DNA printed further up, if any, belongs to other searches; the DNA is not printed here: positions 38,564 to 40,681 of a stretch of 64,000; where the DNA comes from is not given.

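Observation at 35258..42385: CDP-3,6-dideoxyhexose module (DdhA-DdhB-E1) coupled to an ALS-like ThDP enzyme, an SDR and a class I aminotransferase: candidate branched-chain (yersiniose-like) or novel dideoxy sugar pathway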

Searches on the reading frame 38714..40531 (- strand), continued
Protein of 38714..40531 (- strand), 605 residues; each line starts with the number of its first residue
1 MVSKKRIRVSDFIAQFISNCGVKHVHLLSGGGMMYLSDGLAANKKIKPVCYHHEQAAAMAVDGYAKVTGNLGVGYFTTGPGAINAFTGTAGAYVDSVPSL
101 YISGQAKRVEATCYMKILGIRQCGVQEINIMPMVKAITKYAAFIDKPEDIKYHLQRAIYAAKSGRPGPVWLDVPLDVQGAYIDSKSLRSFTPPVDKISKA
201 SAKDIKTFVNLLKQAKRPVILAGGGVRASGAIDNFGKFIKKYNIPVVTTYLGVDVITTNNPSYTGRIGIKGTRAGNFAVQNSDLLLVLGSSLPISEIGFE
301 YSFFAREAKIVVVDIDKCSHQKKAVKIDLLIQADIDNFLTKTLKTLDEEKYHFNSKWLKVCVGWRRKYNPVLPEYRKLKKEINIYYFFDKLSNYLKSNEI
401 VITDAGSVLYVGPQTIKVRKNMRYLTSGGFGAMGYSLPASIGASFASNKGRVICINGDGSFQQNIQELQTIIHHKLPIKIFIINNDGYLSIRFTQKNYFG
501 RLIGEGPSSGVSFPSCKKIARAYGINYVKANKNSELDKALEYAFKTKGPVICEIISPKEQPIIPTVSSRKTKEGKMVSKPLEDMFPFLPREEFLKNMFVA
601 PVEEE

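Call 29: search_solved_structures(query=window:38714-40531:-, max_evalue=1e-70, show_alignments=3)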
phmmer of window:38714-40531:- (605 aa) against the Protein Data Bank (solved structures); distinct sequences matched with E-value up to 1e-70: 9.
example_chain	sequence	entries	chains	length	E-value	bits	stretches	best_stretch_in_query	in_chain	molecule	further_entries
8rph_A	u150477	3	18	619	3.1e-123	415.5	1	2-594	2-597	Thiamine pyrophosphate-binding protein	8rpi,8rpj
5ahk_A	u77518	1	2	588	9e-78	265.4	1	6-555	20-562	ACETOLACTATE SYNTHASE II, LARGE SUBUNIT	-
3e9y_A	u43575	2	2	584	1.5e-72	248.1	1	10-571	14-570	Acetolactate synthase, chloroplastic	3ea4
7u25_A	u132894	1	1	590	2.4e-72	247.4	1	10-571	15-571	Acetolactate synthase, chloroplastic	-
7stq_A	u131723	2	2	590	2.4e-72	247.4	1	10-571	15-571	Acetolactate synthase, chloroplastic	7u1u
7tzz_A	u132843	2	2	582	4.8e-72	246.5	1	10-570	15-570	Acetolactate synthase, chloroplastic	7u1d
6u9h_A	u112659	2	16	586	5.6e-72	246.2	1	10-571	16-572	Acetolactate synthase, chloroplastic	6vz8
1ybh_A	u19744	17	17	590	5.6e-72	246.2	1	10-571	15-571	Acetolactate synthase, chloroplast | Acetolactate synthase | Acetolactate synthase, chloroplastic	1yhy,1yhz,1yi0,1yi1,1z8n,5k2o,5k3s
8et5_A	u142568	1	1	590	1e-71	245.3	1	10-568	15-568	Acetolactate synthase, chloroplastic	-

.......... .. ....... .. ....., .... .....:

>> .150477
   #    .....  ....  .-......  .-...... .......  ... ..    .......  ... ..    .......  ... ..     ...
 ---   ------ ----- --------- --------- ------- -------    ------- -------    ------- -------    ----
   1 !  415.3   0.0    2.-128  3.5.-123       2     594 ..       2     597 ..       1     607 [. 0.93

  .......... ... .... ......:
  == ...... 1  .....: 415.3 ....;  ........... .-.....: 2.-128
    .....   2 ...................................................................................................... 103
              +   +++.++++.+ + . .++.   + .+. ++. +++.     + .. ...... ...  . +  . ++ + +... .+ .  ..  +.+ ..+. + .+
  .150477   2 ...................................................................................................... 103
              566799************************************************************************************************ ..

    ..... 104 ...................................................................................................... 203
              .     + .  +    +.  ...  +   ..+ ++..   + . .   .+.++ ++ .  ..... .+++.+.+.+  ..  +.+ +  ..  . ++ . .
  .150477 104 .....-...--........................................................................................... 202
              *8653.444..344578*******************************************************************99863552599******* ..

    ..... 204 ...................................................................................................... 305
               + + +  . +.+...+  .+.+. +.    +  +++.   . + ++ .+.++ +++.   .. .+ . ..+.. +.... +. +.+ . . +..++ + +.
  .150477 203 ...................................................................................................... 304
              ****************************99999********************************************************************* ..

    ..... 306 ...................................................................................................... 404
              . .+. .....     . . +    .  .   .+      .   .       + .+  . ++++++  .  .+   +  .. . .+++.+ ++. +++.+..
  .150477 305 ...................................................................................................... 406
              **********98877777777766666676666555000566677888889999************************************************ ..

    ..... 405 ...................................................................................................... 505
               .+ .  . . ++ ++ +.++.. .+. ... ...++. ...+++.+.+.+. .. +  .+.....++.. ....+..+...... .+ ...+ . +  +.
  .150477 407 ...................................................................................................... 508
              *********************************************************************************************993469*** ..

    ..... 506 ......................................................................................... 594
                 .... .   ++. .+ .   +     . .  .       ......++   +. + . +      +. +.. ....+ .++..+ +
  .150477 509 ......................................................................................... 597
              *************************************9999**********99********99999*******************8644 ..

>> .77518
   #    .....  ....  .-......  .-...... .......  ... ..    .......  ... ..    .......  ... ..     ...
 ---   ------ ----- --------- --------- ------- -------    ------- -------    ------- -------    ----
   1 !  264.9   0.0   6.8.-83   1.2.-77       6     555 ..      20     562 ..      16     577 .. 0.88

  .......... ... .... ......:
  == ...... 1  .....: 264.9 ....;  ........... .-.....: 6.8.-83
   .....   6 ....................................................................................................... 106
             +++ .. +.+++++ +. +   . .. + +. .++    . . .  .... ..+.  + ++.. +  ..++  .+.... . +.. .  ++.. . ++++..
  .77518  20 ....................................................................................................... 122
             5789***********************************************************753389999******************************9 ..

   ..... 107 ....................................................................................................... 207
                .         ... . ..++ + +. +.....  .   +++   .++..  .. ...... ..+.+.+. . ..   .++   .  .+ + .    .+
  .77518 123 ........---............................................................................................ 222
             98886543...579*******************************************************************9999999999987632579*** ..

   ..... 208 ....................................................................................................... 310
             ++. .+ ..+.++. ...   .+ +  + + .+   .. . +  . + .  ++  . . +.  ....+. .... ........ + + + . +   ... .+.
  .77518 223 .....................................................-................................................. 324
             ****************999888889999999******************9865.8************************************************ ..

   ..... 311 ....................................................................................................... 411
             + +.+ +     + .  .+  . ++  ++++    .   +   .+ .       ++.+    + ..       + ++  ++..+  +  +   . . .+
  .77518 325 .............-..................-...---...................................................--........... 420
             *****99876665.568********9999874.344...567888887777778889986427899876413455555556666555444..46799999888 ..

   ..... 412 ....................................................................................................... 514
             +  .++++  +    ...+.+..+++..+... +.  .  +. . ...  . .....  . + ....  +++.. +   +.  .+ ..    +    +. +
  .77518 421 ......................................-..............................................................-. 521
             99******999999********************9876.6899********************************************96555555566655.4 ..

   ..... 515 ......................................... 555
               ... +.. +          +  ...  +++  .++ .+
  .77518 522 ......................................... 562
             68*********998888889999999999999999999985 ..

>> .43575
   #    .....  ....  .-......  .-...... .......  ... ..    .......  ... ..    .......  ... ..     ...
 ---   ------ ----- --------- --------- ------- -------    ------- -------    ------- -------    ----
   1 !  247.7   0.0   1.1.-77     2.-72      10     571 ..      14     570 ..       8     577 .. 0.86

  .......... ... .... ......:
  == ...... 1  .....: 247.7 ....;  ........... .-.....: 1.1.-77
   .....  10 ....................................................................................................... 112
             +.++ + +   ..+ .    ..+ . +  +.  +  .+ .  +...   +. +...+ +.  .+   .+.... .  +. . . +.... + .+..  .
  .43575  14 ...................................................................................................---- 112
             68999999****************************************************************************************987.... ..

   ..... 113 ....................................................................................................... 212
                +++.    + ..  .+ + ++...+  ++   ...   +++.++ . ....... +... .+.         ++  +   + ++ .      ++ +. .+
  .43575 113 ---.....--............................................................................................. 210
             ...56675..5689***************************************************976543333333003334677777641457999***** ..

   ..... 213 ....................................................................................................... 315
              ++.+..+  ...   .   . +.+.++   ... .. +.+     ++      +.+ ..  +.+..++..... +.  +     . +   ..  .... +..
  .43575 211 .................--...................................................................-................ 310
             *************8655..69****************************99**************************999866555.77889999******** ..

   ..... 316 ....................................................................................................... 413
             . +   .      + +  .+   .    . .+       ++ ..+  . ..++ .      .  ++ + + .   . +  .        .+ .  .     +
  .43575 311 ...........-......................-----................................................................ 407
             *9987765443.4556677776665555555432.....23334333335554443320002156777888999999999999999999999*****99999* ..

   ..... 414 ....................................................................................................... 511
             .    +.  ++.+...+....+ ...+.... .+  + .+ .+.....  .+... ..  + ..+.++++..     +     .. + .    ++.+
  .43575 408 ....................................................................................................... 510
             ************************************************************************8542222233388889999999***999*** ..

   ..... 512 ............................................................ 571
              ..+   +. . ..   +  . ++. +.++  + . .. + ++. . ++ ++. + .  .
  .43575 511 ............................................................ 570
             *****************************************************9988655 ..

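Call 31: find_related_loci(query=A1, collection=genome_contigs, flank=10000)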
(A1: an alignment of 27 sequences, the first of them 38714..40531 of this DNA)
Query A1 (605 aa) in genome_contigs; peptide patterns used: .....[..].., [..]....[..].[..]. (x = any residue, [..] = any of these).
599 stretches matched a pattern (row limit reached: there are more); 572 encode a relative of the query (tblastn E <= 1e-3); the best 80 are kept; 80 distinct loci.
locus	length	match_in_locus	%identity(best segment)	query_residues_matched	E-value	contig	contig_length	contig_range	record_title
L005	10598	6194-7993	63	6-604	0e+0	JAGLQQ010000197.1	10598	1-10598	MAG: Candidatus Omnitrophota bacterium isolate RS_8_62 ROV157_8.bin.62.fa_197, whole genome shotgun sequence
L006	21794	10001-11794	62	6-603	0e+0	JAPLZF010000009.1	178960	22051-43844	MAG: Candidatus Staskawiczbacteria bacterium isolate LacPavin_0920_WC90_MAG_38_16 LacPavin_0920_WC90_scaffold_585232, wh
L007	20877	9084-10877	62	7-604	0e+0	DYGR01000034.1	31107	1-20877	MAG TPA_asm: Candidatus Methanoperedens nitroreducens isolate BE2012_43_12 Afr_mines_BE2012_729_length_31107_cov_5_56289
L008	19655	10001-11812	67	1-605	0e+0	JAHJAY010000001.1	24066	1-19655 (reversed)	MAG: Patescibacteria group bacterium isolate Modern_marine.mb.231 Modern_marine.mb.231_k141_32619, whole genome shotgun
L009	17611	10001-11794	61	7-604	0e+0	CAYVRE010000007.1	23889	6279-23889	MAG TPA_asm: uncultured Candidatus Saccharibacteria bacterium isolate SRP178699_co1_238 genome assembly, contig: NODE_24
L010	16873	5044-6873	57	1-604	0e+0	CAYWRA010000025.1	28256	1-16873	MAG TPA_asm: uncultured bacterium isolate binchicken_co261_19 genome assembly, contig: NODE_57_length_28256_cov_6.133648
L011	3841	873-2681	57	3-605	0e+0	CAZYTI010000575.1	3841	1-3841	MAG TPA_asm: uncultured bacterium isolate binchicken_co97_67 genome assembly, contig: NODE_79605_length_3841_cov_3.70179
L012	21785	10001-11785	59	3-599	0e+0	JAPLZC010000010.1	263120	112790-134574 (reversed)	MAG: Candidatus Staskawiczbacteria bacterium isolate LacPavin_0818_WC45_MAG_38_24 LacPavin_0818_WC45_scaffold_98893, who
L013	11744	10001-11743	58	4-577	0e+0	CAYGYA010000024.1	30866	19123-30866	MAG TPA_asm: uncultured Methanosarcinales archaeon isolate ERP119294_co2_539 genome assembly, contig: k141_3818616, whol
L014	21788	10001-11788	56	1-598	0e+0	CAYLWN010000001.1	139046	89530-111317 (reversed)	MAG TPA_asm: uncultured Gammaproteobacteria bacterium isolate SRP050083_co1_444 genome assembly, contig: NODE_11_length_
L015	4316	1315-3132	53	3-605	0e+0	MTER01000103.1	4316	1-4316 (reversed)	MAG: Candidatus Altiarchaeales archaeon A3 Ga0073111_1103, whole genome shotgun sequence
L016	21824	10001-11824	52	4-604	0e+0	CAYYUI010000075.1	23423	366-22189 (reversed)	MAG TPA_asm: uncultured bacterium isolate SRP192927_co1_848 genome assembly, contig: NODE_4116_length_23423_cov_11.58075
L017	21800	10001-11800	58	5-604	0e+0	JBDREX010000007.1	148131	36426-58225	MAG: Candidatus Omnitrophota bacterium isolate MEGAHIT-group-1.335 k141_936966, whole genome shotgun sequence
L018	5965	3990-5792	52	7-604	0e+0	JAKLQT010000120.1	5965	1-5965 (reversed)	MAG: Candidatus Omnitrophota bacterium isolate bin S2.42 k141_341753, whole genome shotgun sequence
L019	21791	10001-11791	52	7-604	0e+0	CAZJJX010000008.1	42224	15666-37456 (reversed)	MAG TPA_asm: uncultured Candidatus Saccharibacteria bacterium isolate SRP278252_co2_95 genome assembly, contig: NODE_163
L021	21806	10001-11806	52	7-604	0e+0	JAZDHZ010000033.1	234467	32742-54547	MAG: Candidatus Omnitrophota bacterium isolate MEGAHIT-group-0.379 k141_15544024, whole genome shotgun sequence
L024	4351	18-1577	59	84-603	0e+0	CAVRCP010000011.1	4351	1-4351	MAG: uncultured Methanobacteriaceae archaeon isolate MFD03323.bin.1.25 genome assembly, contig: contig_134608, whole gen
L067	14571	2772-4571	48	2-603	0e+0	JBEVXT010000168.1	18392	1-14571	MAG: Sedimenticola sp. isolate 1_1 TCF1 c_000000000149, whole genome shotgun sequence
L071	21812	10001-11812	48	2-605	0e+0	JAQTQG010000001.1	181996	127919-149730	MAG: Candidatus Omnitrophota bacterium isolate STB_134 NODE_175_length_181996_cov_5.267924_Sandtown_B, whole genome shot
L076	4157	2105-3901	44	7-604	0e+0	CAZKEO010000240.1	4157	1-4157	MAG TPA_asm: uncultured Eubacteriales bacterium isolate SRP302447_co1_221 genome assembly, contig: NODE_63378_length_415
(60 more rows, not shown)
